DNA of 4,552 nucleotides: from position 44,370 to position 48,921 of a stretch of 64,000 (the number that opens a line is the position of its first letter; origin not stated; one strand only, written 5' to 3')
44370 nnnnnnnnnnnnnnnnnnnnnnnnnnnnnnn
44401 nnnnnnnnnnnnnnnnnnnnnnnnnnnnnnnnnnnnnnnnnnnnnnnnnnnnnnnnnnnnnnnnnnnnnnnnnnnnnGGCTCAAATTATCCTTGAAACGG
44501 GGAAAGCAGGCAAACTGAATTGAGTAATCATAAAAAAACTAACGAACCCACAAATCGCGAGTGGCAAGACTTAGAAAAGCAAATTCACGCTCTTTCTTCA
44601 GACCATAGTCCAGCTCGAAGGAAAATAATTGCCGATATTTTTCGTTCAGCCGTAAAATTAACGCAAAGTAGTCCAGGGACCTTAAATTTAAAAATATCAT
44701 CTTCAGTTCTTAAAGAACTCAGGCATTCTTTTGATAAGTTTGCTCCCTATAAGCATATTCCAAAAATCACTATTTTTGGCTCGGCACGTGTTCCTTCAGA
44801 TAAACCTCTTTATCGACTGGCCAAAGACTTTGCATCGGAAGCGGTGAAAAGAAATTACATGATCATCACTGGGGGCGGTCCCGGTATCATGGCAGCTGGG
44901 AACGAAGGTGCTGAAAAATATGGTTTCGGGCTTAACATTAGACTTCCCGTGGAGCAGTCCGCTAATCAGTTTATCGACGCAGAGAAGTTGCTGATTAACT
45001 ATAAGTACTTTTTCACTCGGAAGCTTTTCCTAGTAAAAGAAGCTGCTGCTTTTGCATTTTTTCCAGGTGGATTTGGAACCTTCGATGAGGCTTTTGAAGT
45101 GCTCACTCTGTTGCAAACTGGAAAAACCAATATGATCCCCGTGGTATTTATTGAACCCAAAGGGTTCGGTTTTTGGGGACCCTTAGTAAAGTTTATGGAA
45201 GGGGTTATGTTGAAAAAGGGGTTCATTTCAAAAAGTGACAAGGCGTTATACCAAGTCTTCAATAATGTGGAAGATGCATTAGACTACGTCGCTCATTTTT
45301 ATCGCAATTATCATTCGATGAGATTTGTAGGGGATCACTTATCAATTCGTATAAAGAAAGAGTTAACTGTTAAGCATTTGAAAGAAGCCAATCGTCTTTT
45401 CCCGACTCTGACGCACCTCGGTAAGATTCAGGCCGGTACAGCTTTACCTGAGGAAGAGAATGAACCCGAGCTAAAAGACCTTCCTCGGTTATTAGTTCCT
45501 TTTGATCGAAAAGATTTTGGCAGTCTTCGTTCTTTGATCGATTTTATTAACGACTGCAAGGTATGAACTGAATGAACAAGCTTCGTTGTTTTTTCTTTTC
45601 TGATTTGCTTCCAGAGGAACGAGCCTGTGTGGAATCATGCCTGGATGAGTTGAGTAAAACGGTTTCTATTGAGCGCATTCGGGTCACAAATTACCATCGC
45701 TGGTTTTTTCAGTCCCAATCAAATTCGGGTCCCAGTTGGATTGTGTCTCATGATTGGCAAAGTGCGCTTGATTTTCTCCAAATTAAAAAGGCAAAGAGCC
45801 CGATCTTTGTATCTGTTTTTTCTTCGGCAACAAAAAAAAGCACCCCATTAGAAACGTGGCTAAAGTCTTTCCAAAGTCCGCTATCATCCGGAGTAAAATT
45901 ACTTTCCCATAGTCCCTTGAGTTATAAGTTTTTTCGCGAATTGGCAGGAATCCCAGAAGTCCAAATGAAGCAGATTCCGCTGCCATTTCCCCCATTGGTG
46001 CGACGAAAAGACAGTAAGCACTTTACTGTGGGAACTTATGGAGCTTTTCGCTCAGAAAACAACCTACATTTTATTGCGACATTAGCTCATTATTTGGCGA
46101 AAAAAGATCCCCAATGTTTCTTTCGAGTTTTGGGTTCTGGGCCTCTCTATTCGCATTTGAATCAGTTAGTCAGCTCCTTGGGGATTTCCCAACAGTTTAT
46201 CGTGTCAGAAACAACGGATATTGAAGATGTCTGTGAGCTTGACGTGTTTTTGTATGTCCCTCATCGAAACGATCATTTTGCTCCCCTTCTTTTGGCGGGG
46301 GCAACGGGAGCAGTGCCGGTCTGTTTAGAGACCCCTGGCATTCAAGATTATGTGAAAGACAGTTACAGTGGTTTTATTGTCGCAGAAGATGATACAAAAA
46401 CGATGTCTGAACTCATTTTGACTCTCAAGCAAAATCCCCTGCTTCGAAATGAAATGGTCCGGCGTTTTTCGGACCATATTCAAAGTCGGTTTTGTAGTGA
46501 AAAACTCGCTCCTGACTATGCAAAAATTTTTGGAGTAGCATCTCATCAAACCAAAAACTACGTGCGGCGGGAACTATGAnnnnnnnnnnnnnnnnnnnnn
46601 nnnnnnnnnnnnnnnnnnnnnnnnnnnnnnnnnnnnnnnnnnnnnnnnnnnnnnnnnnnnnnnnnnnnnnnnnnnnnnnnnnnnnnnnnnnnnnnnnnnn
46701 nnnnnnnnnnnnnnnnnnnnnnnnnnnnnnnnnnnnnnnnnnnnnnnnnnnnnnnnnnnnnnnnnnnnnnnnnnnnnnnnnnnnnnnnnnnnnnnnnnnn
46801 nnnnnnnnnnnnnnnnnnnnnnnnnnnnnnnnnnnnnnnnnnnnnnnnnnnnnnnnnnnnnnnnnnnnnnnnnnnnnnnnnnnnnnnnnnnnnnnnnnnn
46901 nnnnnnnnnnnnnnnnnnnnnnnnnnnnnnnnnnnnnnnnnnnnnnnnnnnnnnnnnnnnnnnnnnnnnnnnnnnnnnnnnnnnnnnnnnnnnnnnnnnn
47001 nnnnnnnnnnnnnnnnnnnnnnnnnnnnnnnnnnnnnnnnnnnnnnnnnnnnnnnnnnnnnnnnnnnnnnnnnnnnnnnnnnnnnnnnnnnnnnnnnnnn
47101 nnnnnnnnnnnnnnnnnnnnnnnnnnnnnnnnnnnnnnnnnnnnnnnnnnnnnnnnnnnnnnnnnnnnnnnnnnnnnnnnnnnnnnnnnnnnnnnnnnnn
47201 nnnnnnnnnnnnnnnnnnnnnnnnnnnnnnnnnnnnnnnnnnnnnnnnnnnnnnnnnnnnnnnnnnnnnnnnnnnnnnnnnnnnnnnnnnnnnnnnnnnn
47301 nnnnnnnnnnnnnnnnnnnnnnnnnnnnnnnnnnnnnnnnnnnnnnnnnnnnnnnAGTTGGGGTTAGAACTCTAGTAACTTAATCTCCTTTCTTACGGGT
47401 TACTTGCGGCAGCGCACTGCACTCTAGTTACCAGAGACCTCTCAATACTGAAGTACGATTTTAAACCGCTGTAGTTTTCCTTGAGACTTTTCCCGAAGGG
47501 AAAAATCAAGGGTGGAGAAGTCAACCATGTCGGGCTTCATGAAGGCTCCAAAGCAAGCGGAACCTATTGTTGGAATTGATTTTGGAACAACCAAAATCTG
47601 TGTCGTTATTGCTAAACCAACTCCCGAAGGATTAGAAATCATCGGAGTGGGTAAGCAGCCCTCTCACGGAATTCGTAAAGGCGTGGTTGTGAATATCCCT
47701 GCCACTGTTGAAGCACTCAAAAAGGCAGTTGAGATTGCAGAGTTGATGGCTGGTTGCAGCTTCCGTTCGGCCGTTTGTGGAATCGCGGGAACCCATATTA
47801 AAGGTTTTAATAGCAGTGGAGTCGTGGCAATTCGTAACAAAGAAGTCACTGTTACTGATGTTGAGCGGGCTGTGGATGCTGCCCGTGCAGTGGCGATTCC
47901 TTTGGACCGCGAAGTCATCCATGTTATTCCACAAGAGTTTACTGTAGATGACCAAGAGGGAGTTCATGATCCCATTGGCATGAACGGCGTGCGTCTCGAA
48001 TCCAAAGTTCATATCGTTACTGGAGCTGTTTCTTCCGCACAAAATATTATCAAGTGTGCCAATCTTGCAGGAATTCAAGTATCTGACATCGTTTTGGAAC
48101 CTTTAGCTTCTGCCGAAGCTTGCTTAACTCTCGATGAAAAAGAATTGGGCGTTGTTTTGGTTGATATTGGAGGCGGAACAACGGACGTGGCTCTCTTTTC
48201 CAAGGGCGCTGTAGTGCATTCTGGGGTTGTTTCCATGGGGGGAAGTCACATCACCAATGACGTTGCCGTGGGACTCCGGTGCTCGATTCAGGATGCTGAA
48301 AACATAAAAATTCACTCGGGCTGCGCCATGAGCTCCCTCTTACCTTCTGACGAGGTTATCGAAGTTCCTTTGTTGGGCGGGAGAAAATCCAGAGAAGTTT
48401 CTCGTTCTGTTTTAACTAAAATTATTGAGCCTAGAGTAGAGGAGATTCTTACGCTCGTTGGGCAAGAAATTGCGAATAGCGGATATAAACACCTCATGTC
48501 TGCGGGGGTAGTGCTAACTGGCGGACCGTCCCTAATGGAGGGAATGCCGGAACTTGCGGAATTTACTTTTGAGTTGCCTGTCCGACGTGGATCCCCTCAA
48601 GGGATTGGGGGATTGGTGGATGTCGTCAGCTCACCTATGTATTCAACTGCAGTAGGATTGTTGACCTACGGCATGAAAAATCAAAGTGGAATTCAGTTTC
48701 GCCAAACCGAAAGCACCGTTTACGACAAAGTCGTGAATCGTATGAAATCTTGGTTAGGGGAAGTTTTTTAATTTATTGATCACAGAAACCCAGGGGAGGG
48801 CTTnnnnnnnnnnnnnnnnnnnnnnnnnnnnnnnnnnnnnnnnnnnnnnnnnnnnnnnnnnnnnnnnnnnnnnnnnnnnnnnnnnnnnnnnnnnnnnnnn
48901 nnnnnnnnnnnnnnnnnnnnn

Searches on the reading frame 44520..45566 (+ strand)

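Call 35: search_protein_families(library=ncbifam, proteins=[window:44520-45566:+], max_evalue=0.00001)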
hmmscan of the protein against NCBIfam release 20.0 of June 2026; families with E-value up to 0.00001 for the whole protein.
window:44520-45566:+ (348 aa): 3 families
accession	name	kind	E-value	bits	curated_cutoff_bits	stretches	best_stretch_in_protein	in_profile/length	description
TIGR00730.1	TIGR00730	subfamily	6.2e-30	104.2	96.35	1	82-258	2-176/178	TIGR00730 family Rossman fold protein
NF058542.1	CtkRMPhLog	equivalog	8.8e-12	45.3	300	1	89-257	9-175/177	cytokinin riboside 5'-monophosphate phosphoribohydrolase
TIGR00725.1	TIGR00725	hypoth_equivalog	6.9e-10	38.6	106.9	1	82-198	3-115/159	TIGR00725 family protein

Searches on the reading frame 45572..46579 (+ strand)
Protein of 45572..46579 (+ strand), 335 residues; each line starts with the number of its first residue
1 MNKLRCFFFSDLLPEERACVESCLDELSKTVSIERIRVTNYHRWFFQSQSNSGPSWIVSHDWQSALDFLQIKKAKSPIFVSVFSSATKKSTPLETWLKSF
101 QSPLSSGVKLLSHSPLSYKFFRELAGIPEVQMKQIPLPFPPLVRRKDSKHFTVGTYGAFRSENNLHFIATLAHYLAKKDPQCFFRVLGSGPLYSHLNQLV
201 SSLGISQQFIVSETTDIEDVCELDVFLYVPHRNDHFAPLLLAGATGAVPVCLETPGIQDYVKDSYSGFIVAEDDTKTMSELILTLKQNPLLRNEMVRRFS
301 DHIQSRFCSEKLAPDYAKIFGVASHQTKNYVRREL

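Call 35: search_protein_families(library=ncbifam, proteins=[window:45572-46579:+], max_evalue=0.00001)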
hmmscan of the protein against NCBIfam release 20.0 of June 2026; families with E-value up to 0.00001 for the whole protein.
window:45572-46579:+ (335 aa): 3 families
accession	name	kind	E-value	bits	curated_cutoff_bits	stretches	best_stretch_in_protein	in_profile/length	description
TIGR03999.1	thiol_BshA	equivalog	4.2e-11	42.4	273.7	1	183-320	231-370/375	N-acetyl-alpha-D-glucosaminyl L-malate synthase BshA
TIGR03088.1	stp2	hypoth_equivalog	6.7e-10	38.5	409.05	1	166-320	214-370/374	TIGR03088 family PEP-CTERM/XrtA system glycosyltransferase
NF050056.1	ProtGlycPglH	equivalog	3e-06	26.6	600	0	75-298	108-329/354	GalNAc-alpha-(1->4)-GalNAc-alpha-(1->3)-diNAcBac-PP-undecaprenol alpha-1,4-N-acetyl-D-galactosaminyltransferase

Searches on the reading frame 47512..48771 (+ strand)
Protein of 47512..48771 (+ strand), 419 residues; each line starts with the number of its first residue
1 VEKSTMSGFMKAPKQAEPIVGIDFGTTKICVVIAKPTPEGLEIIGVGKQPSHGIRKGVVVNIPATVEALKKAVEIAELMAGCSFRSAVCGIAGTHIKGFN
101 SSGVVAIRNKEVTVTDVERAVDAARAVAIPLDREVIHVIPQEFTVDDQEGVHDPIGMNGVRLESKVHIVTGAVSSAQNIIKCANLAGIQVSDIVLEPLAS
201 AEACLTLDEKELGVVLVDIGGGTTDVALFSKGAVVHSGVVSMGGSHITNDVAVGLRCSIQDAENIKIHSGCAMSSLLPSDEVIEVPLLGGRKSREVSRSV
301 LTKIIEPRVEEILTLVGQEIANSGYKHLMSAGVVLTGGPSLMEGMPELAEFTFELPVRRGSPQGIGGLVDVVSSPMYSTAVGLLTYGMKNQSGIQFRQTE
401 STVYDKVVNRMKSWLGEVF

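Call 35: search_protein_families(library=ncbifam, proteins=[window:47512-48771:+], max_evalue=0.00001)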
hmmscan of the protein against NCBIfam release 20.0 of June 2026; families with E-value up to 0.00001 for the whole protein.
window:47512-48771:+ (419 aa): 16 families
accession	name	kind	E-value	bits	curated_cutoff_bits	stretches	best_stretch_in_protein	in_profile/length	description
TIGR01174.1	ftsA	equivalog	7.3e-138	459.7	175.85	1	19-386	2-371/371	cell division protein FtsA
NF007009.0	PRK09472.1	equivalog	4.4e-109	365.3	409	1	16-416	7-417/420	cell division protein FtsA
NF011660.0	PRK15080.1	equivalog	5.2e-19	68.5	182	1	177-268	111-197/277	ethanolamine utilization protein EutJ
TIGR02529.1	EutJ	subfamily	1.3e-17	64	152.1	1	174-269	75-165/239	ethanolamine utilization protein EutJ family protein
NF010539.0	PRK13927.1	subfamily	2.6e-14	52.9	293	1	179-357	118-308/339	rod shape-determining protein MreB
TIGR00904.1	mreB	subfamily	3.2e-13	49.5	365.75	1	177-358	115-309/334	MreB/Mrl family cell shape determining protein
NF010540.1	PRK13929.1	exception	3.3e-13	49.4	515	1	177-358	115-307/334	rod-share determining protein MreBH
NF003520.0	PRK05183.1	subfamily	1.1e-08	34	620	1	178-342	168-346/621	Fe-S protein assembly chaperone HscA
NF045709.1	Amuc_1101_fam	equivalog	2.2e-08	33.4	650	1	163-271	128-236/608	Amuc_1101 family PilM-like pilus complex protein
NF001413.0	PRK00290.1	equivalog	3.7e-08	32.2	648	0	183-237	156-209/625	molecular chaperone DnaK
TIGR01991.1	HscA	equivalog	5.4e-07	28.5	708.55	1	177-342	147-326/600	Fe-S protein assembly chaperone HscA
TIGR02350.1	prok_dnaK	equivalog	7.4e-07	27.9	822.55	0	181-244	151-220/596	molecular chaperone DnaK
NF002399.0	PRK01433.1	equivalog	7.9e-07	28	743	0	177-340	158-319/595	Fe-S protein assembly chaperone HscA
TIGR01175.1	pilM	subfamily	1.8e-06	27.2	133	0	19-358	5-311/348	type IV pilus assembly protein PilM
NF008673.0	PRK11678.1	equivalog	5e-06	25.6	331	0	175-232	171-229/450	molecular chaperone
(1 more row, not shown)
